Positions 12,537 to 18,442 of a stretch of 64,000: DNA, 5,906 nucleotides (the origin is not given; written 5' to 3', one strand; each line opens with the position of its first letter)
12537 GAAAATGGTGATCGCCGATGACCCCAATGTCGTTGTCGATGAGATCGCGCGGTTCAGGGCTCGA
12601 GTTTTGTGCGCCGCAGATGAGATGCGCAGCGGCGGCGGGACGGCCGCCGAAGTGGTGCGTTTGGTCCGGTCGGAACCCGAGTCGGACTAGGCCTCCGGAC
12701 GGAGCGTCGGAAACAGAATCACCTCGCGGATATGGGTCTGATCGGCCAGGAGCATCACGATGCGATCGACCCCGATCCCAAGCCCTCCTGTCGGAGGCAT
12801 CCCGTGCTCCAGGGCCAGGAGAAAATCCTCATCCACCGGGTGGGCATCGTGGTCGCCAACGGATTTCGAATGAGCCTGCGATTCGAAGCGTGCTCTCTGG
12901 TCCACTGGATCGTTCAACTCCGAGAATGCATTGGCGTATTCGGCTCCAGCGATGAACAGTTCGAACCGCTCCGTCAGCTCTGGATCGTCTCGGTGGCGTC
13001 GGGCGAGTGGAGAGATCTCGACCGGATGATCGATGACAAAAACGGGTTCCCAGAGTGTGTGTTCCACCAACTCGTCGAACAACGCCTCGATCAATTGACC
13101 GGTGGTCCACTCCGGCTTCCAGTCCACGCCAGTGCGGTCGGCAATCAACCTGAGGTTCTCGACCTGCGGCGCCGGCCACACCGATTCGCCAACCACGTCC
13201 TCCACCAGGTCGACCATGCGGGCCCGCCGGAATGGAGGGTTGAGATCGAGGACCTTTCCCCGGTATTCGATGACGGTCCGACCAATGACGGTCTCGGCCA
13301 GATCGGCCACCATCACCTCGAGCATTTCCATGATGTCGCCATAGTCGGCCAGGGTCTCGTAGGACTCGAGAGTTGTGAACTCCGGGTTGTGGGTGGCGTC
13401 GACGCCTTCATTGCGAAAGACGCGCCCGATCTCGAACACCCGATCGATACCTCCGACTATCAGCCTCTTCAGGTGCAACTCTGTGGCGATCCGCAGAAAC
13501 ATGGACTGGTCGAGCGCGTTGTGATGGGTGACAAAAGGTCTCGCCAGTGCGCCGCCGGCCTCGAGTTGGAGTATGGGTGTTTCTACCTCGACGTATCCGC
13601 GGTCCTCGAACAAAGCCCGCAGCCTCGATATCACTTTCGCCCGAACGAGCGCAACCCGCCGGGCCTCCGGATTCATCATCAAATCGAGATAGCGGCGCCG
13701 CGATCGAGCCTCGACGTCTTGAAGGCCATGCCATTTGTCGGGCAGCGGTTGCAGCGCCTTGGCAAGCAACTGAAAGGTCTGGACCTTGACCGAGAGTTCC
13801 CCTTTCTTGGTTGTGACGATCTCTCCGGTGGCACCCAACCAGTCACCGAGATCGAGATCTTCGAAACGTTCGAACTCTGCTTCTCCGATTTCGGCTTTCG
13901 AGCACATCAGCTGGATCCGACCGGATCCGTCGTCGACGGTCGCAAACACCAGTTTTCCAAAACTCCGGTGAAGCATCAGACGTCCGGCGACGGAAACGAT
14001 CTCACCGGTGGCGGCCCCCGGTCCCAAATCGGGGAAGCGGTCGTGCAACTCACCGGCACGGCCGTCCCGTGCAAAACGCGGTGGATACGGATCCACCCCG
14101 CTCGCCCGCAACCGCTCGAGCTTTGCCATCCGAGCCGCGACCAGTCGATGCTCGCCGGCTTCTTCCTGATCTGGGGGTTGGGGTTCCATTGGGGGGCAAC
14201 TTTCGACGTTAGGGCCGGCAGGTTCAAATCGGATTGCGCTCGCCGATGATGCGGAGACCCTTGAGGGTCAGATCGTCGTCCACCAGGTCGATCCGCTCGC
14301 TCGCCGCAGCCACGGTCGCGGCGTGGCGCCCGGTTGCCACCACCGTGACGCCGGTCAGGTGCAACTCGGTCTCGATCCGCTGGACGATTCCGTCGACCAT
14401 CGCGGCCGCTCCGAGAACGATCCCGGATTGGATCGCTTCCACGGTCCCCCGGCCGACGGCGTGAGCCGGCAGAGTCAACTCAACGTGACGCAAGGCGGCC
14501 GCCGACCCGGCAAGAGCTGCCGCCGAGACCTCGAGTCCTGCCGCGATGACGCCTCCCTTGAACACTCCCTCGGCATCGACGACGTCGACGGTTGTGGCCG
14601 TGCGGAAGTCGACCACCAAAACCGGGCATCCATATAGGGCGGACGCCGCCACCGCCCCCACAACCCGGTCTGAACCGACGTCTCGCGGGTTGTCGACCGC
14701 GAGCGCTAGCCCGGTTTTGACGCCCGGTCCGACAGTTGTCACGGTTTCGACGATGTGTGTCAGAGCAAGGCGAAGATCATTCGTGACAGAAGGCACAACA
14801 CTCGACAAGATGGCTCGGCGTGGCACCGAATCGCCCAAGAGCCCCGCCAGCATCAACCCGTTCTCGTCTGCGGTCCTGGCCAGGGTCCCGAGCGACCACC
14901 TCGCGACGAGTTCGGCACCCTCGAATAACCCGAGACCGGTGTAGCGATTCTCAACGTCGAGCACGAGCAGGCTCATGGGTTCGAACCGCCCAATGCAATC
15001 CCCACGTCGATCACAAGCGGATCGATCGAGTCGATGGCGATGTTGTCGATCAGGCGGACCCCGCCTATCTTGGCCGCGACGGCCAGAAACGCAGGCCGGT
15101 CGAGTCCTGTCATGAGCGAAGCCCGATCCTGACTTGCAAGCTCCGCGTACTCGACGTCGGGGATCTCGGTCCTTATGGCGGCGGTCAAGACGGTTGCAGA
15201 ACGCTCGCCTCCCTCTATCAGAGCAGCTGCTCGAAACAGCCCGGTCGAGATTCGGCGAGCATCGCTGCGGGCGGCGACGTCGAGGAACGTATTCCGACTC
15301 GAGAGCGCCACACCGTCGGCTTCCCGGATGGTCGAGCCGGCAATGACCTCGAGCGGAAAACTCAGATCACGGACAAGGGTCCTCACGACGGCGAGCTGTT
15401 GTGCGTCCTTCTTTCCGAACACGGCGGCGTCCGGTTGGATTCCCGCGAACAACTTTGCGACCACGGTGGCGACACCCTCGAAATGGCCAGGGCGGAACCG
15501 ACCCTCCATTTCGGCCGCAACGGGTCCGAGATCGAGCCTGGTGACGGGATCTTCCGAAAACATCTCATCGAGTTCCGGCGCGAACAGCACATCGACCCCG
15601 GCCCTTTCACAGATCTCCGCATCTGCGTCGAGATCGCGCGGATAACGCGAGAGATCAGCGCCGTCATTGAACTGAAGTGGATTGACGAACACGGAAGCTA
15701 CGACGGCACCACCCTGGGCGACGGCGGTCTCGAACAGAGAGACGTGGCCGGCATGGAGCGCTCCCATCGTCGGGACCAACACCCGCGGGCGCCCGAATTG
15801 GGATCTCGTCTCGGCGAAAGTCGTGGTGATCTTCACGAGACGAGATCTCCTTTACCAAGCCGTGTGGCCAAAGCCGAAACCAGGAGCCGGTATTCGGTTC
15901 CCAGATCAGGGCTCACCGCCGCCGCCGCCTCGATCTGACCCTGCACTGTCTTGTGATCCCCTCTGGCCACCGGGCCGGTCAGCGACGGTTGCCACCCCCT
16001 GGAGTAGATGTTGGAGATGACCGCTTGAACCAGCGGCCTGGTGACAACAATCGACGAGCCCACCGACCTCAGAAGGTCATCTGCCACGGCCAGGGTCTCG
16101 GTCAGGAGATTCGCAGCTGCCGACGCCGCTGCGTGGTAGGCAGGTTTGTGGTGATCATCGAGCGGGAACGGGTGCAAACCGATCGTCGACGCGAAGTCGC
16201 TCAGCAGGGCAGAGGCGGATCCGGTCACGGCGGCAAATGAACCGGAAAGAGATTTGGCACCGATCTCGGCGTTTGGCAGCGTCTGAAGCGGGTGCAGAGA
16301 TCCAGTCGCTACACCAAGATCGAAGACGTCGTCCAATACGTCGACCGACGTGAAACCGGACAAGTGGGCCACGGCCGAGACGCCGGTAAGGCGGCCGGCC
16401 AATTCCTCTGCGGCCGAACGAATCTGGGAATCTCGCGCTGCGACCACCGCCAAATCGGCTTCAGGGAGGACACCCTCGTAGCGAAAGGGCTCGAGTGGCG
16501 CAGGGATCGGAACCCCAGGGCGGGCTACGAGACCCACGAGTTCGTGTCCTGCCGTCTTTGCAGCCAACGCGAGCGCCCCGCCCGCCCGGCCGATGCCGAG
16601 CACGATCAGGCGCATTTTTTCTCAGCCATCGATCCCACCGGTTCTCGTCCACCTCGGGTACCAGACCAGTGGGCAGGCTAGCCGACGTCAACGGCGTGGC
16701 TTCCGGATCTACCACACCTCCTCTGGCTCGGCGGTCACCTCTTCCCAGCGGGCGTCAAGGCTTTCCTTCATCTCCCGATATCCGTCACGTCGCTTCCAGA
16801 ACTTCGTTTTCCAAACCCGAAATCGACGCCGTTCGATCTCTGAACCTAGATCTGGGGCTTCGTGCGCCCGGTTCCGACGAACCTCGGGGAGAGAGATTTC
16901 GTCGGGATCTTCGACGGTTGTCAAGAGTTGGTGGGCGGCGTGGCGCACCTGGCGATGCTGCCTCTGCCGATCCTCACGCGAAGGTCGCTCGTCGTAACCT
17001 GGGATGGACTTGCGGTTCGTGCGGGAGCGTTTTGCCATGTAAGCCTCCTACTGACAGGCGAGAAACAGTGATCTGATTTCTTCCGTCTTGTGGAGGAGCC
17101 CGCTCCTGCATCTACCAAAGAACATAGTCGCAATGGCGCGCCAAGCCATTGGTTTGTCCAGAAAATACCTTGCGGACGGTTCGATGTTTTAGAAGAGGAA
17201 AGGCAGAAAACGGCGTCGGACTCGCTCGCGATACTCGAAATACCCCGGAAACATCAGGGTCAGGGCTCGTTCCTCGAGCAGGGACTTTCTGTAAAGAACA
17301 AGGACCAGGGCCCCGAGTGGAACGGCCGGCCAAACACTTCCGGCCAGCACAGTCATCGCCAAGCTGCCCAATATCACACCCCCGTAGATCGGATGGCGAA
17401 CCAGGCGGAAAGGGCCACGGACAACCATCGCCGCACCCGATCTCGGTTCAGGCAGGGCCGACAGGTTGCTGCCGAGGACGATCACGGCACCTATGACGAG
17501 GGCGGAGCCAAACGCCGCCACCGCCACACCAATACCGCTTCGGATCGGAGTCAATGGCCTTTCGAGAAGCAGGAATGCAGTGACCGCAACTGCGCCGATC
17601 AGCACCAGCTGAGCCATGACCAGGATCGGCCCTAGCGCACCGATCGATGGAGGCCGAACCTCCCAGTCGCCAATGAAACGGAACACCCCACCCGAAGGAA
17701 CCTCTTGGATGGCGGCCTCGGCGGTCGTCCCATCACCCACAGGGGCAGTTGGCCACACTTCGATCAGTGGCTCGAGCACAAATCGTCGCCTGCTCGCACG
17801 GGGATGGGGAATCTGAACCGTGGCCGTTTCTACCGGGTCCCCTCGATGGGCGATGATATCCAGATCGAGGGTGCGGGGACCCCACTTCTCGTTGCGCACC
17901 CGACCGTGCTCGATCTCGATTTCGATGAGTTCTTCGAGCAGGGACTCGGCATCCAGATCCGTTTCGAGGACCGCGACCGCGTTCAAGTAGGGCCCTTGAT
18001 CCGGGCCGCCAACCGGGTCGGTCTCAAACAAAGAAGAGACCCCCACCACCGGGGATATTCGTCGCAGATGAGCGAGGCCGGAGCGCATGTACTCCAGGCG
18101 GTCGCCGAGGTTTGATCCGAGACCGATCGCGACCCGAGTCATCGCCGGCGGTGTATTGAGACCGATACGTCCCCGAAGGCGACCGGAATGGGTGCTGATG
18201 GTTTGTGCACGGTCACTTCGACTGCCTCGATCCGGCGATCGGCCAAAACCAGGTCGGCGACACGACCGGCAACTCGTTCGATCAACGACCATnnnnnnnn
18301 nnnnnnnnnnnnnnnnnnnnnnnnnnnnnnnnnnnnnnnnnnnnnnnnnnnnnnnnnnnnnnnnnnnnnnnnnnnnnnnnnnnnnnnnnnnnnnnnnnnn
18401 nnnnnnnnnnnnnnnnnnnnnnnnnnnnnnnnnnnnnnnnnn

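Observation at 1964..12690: Flagellar late-gene and signalling block replacing the lsr2 position between clpC and lysS, with decay confined to the flagellar genes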

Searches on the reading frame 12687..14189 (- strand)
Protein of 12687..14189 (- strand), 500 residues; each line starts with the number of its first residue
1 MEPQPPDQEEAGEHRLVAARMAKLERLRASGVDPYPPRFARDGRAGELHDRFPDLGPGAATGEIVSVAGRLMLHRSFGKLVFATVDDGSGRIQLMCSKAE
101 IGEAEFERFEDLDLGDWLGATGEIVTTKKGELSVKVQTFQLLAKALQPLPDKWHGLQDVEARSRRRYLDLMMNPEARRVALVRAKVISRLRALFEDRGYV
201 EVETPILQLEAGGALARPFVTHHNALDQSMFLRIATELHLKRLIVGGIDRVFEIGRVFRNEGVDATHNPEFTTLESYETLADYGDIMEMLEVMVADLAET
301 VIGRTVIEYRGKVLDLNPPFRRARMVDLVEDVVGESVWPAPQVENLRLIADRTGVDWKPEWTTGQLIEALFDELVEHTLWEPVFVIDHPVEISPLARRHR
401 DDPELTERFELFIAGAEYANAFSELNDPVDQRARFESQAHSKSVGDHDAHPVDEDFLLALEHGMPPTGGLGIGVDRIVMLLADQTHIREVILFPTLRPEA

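Call 6: search_protein_families(library=pfam, proteins=[window:12687-14189:-], max_evalue=0.01)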
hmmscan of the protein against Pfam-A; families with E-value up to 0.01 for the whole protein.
window:12687-14189:- (500 aa): 3 families
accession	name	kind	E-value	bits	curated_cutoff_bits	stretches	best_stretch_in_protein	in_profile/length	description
PF00152.25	tRNA-synt_2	-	1.8e-85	287.2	25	1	159-496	2-307/308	tRNA synthetases class II (D, K and N)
PF01336.31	tRNA_anti-codon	-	6.2e-17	61.8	27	1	65-142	1-75/75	OB-fold nucleic acid binding domain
PF01409.25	tRNA-synt_2d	-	7.6e-09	35.8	19.8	1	250-305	104-157/246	tRNA synthetases class II core domain (F)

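Call 8: find_encoding_contigs(protein=window:12687-14189:-, flank=10000, max_places=10)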
Protein window:12687-14189:- (500 aa): no gene with exactly this product is on record in the collection.

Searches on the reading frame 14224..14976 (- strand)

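Call 6: search_protein_families(library=pfam, proteins=[window:14224-14976:-], max_evalue=0.01)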
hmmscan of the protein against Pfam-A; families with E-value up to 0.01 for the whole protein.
window:14224-14976:- (250 aa): 1 family
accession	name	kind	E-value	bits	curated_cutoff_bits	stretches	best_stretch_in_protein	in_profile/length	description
PF03309.20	Pan_kinase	-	6.6e-51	173.5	24.7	1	3-200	1-205/205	Type III pantothenate kinase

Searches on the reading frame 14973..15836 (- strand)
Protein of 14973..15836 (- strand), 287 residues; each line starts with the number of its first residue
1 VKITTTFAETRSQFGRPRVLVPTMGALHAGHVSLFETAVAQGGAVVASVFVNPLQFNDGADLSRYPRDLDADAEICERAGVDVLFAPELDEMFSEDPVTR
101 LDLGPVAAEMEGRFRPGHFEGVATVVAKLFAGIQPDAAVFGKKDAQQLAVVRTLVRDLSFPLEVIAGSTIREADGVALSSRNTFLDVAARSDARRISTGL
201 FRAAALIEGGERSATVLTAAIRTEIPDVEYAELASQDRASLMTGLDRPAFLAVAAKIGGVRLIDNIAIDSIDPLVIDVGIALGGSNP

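Call 68: search_protein_families(library=pfam, proteins=[window:14973-15836:-], max_evalue=0.0001)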
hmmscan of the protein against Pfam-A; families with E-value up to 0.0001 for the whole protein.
window:14973-15836:- (287 aa): 1 family
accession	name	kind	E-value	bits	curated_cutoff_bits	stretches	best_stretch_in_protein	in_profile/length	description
PF02569.21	Pantoate_ligase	-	4.4e-84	282.2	20.7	1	8-266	14-267/268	Pantoate-beta-alanine ligase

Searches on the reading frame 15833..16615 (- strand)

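Call 68: search_protein_families(library=pfam, proteins=[window:15833-16615:-], max_evalue=0.0001)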
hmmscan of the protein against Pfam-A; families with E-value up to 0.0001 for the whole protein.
window:15833-16615:- (260 aa): 1 family
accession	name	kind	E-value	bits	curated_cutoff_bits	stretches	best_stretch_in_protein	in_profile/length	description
PF10728.14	DUF2520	-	1.5e-24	86.6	25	1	133-246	10-122/125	Domain of unknown function (DUF2520)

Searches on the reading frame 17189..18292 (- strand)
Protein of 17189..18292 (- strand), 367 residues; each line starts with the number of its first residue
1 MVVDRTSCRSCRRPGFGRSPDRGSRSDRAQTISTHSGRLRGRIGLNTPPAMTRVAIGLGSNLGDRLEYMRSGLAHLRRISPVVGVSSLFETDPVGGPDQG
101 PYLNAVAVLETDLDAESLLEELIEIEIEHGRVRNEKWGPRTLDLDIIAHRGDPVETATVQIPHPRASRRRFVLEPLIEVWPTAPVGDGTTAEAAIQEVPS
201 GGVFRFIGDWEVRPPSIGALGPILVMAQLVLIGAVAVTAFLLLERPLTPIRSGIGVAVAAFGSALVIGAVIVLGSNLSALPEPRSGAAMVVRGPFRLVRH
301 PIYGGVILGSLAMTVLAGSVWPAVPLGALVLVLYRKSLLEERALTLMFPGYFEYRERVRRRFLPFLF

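Call 32: search_protein_families(library=pfam, proteins=[window:17189-18292:-], max_evalue=0.01)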
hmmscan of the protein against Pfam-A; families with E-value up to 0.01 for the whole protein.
window:17189-18292:- (367 aa): 3 families
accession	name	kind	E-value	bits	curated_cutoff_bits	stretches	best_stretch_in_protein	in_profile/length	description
PF01288.25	HPPK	-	1.9e-35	122.2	25.7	1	56-180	2-115/116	7,8-dihydro-6-hydroxymethylpterin-pyrophosphokinase (HPPK)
PF04191.18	PEMT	-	1.3e-07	32.4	25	1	254-345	5-99/105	Phospholipid methyltransferase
PF04140.19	ICMT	-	8.9e-06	26.5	24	1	258-334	4-82/95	Isoprenylcysteine carboxyl methyltransferase (ICMT) family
